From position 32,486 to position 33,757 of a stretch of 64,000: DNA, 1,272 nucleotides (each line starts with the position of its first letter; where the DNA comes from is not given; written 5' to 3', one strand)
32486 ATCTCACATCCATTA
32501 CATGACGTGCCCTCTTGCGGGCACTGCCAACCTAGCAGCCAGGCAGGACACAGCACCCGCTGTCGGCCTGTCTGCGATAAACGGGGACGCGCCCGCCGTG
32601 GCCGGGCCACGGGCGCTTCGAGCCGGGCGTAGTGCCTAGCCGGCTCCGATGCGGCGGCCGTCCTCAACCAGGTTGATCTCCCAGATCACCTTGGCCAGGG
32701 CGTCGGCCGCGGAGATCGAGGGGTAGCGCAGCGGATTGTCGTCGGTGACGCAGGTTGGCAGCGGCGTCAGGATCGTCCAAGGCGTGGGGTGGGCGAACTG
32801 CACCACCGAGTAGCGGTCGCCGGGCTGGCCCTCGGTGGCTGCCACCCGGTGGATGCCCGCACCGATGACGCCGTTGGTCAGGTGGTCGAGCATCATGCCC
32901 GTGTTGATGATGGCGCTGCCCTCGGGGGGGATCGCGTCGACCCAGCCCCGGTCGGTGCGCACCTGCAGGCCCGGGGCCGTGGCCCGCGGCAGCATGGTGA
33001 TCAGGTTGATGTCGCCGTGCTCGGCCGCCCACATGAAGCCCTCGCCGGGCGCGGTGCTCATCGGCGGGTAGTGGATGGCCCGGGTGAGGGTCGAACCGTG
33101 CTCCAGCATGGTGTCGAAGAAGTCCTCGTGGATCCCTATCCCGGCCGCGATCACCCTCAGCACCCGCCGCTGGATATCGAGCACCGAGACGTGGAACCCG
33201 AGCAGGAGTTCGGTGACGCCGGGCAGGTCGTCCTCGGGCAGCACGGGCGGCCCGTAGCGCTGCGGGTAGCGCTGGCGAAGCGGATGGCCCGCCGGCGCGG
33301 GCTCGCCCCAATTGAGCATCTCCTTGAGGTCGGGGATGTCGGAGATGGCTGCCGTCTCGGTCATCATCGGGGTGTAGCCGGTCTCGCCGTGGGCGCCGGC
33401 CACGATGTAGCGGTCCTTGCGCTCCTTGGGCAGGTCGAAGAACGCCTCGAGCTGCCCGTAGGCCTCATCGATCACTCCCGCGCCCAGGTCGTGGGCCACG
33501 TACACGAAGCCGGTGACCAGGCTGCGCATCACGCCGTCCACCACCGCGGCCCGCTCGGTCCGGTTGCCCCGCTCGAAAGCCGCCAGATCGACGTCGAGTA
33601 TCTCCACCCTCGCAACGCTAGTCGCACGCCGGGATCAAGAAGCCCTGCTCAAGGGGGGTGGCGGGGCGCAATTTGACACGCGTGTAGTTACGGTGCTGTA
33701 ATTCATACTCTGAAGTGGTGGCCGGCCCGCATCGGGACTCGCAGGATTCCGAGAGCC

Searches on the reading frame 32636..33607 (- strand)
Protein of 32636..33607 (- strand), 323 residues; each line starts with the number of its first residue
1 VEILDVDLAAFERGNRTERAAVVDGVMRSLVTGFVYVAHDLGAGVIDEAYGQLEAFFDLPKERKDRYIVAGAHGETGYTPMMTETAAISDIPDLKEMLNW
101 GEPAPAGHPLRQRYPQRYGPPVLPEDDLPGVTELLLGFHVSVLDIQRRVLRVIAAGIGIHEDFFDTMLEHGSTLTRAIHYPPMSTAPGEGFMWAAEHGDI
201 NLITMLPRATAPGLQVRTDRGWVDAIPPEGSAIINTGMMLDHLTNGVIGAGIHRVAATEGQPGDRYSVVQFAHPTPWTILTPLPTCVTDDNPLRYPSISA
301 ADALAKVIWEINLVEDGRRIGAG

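Call 69: search_protein_families(library=pfam, proteins=[window:32636-33607:-], max_evalue=0.0001)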
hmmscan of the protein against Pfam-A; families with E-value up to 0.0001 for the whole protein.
window:32636-33607:- (323 aa): 2 families
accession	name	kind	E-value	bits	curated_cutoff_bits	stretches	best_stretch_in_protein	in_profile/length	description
PF14226.12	DIOX_N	-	1e-12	49.2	27.3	1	7-125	5-116/117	non-haem dioxygenase in morphine synthesis N-terminal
PF03171.26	2OG-FeII_Oxy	-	6.6e-09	36.4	23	1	177-274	7-101/101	2OG-Fe(II) oxygenase superfamily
